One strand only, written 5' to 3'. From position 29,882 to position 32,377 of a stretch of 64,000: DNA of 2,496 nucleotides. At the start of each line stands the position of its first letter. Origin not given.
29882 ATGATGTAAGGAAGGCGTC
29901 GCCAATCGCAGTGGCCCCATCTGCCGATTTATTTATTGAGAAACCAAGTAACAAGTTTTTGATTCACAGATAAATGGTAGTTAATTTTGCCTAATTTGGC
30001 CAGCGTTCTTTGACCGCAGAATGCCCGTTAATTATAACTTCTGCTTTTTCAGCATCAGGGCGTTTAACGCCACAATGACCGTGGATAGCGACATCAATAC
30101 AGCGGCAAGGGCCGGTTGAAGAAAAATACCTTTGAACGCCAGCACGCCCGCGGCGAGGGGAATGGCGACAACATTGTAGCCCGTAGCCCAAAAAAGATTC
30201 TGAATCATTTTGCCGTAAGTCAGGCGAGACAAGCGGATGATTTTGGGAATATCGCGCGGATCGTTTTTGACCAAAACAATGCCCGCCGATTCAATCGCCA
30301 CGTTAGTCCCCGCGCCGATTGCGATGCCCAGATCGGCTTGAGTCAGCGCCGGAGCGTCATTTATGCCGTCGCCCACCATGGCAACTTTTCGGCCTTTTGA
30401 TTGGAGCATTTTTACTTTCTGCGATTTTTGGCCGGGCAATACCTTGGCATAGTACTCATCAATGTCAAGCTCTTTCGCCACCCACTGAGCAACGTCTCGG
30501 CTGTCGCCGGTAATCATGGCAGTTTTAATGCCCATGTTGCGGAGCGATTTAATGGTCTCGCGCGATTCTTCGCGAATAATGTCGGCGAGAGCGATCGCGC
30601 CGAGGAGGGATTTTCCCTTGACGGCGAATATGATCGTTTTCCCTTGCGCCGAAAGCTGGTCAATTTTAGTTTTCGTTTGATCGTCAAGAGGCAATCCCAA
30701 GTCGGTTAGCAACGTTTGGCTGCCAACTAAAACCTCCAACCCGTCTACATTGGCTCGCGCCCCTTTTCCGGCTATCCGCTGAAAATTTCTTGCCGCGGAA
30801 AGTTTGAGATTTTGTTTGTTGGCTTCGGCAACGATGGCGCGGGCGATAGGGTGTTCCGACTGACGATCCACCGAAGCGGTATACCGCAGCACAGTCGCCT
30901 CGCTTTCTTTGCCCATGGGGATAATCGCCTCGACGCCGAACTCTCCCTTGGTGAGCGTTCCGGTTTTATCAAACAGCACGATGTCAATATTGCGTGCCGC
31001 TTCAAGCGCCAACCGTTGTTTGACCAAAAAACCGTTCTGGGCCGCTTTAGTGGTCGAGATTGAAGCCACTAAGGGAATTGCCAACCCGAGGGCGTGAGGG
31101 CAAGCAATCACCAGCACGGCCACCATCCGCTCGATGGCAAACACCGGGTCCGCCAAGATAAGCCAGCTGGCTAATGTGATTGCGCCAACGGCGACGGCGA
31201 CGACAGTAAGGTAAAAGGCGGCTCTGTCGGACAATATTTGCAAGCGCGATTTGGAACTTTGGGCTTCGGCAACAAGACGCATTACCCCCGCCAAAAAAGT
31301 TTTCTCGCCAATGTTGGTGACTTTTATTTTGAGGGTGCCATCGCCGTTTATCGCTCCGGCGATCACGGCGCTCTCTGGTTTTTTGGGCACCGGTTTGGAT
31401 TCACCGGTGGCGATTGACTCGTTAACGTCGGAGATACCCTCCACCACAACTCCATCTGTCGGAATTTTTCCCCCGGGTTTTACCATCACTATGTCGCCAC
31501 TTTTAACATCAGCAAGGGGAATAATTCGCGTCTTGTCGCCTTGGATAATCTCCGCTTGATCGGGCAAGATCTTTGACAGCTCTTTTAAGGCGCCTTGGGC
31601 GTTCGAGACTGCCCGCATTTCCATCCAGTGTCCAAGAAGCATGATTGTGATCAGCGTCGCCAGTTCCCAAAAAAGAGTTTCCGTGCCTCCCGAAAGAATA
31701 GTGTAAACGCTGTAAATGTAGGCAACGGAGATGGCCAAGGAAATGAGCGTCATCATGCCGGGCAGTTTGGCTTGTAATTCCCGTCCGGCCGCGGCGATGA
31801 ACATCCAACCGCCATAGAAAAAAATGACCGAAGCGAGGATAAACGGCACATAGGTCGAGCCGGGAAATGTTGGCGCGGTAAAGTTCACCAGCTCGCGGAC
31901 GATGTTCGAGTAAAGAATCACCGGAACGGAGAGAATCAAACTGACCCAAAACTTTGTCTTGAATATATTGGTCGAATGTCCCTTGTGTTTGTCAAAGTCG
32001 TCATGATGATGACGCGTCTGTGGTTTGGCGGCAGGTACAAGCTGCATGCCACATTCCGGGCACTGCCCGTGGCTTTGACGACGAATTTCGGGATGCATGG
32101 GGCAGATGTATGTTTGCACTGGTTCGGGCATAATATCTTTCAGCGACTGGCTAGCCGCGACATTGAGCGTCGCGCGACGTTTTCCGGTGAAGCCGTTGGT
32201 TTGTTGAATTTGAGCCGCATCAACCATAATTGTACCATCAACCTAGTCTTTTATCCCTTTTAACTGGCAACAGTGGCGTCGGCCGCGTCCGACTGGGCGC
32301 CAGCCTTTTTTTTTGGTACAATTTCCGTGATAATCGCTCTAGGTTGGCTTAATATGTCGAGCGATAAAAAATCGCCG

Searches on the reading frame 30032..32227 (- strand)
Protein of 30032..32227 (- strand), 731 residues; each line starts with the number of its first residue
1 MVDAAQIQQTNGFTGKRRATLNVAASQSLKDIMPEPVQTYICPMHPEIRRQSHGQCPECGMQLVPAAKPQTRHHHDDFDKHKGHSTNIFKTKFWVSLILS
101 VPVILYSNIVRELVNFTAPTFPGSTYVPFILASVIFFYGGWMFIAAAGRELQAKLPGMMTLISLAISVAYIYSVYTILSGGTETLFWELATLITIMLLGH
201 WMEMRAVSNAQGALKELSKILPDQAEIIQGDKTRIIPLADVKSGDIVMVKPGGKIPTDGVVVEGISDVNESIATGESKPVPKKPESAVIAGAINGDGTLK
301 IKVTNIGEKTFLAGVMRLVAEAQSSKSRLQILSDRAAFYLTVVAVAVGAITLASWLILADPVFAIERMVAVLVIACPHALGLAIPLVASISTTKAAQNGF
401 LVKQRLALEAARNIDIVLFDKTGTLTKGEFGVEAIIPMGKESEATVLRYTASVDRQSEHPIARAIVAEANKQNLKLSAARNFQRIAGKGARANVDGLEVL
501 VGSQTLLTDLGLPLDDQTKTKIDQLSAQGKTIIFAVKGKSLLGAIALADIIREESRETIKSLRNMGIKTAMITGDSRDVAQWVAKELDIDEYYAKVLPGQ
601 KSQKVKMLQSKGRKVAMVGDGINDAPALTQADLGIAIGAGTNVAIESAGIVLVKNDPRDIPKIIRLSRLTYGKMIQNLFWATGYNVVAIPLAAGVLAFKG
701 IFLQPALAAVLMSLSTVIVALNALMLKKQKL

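Call 19: search_protein_families(library=pfam, proteins=[window:30032-32227:-], max_evalue=0.001)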
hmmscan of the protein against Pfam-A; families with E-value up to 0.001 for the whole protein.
window:30032-32227:- (731 aa): 6 families
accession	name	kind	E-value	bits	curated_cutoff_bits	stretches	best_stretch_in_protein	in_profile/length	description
PF00122.25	E1-E2_ATPase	-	3.6e-49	167.2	28.1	1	220-398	2-181/181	E1-E2 ATPase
PF00702.32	Hydrolase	-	7.6e-41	141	26.4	1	414-632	1-191/191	haloacid dehalogenase-like hydrolase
PF19335.5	HMBD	-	1.5e-11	44.4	23.6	1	40-66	2-28/28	Heavy metal binding domain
PF08282.18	Hydrolase_3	-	1.7e-07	31.6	20.9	1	605-656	196-247/255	haloacid dehalogenase-like hydrolase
PF12710.13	HAD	-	1.7e-05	25.7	27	1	541-628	76-188/189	haloacid dehalogenase-like hydrolase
PF13419.12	HAD_2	-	4.6e-05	24.1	23.8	1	553-627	82-167/178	Haloacid dehalogenase-like hydrolase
